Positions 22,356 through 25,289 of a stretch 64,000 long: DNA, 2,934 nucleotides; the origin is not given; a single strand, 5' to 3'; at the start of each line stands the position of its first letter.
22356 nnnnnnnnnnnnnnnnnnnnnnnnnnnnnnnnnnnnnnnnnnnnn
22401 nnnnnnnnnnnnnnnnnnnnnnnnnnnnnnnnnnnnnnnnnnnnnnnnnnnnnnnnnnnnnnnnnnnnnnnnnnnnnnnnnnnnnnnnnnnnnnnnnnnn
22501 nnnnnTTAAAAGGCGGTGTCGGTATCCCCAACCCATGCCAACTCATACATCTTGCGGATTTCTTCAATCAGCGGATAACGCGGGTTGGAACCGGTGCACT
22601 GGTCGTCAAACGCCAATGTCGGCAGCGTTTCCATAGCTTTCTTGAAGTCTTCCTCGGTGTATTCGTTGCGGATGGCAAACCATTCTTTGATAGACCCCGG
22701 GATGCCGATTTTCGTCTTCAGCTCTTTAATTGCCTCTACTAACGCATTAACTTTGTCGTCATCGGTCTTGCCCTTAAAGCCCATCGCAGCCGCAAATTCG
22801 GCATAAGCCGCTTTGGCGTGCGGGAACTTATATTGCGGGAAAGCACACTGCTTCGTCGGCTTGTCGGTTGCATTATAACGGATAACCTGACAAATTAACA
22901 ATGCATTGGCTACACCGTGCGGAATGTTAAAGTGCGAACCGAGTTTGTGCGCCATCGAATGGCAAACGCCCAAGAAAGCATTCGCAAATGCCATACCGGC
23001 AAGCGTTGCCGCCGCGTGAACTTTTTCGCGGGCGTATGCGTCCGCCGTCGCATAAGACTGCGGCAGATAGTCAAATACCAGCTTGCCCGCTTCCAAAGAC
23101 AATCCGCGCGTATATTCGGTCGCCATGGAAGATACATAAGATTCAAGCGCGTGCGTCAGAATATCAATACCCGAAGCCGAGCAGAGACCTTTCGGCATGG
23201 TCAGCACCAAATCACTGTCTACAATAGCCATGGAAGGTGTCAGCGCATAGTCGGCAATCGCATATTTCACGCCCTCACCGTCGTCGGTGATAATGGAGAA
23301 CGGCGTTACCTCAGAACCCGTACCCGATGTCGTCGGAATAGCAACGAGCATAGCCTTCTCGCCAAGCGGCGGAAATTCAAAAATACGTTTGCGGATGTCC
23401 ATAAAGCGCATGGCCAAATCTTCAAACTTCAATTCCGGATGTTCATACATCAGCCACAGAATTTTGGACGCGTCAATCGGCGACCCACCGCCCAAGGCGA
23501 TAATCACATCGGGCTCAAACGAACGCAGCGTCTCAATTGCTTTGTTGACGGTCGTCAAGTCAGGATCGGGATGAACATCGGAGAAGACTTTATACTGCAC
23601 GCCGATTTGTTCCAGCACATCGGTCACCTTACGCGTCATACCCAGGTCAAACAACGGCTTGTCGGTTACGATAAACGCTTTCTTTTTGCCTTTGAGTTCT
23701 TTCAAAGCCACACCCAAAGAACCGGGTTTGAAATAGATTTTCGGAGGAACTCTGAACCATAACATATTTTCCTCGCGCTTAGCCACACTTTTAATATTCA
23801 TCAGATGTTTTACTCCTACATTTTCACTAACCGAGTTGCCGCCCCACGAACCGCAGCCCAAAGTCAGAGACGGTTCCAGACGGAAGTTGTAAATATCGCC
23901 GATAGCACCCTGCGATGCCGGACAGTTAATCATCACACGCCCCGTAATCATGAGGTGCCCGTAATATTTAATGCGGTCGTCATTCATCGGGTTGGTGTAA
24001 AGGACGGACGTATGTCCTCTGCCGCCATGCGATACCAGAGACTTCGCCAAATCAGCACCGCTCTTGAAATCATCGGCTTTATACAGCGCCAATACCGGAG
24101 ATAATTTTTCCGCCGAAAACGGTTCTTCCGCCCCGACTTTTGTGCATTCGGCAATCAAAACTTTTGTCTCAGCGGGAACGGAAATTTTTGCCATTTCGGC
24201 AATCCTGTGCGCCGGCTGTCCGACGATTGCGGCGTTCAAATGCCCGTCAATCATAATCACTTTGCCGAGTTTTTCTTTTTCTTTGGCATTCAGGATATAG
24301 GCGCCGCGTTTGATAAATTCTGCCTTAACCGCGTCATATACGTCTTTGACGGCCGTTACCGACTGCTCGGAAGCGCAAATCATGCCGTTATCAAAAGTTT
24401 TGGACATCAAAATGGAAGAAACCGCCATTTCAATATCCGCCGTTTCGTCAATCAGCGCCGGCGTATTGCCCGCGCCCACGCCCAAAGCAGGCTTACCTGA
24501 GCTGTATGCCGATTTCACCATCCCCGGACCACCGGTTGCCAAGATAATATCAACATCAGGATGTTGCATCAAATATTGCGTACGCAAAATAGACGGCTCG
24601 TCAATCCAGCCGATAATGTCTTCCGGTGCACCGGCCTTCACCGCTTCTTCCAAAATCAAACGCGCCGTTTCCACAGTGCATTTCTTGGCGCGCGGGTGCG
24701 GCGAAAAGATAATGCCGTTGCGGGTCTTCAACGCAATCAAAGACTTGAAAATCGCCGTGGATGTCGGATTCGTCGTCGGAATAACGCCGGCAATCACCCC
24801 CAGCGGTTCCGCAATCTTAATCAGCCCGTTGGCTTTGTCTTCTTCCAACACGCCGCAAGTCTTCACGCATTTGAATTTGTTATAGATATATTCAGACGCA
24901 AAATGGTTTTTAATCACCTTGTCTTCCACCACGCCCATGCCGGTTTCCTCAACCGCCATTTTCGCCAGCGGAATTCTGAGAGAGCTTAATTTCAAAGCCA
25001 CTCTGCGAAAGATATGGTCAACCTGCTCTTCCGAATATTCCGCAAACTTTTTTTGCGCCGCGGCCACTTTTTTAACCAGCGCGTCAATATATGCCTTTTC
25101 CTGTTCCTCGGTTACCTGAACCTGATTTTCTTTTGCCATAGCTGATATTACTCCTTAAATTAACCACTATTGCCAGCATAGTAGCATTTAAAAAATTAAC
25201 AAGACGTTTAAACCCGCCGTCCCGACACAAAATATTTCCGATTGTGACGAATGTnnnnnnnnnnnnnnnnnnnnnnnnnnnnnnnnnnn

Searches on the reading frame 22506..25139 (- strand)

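Call 74: search_protein_families(library=pfam, proteins=[window:22506-25139:-], max_evalue=0.01)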
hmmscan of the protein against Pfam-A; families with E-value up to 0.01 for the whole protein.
window:22506-25139:- (877 aa): 4 families
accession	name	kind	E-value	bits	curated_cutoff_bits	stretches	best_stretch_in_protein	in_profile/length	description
PF25137.1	ADH_Fe_C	-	4.4e-49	167.2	27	1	655-868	3-193/194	Fe-containing alcohol dehydrogenase family, C-terminal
PF00465.25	Fe-ADH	-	1.1e-47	162.2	31.3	1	465-641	1-167/168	Iron-containing alcohol dehydrogenase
PF00171.27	Aldedh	-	1.1e-23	84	23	1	7-280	20-294/461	Aldehyde dehydrogenase family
PF13685.12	Fe-ADH_2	-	1.2e-09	38.8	28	1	475-561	10-93/149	Iron-containing alcohol dehydrogenase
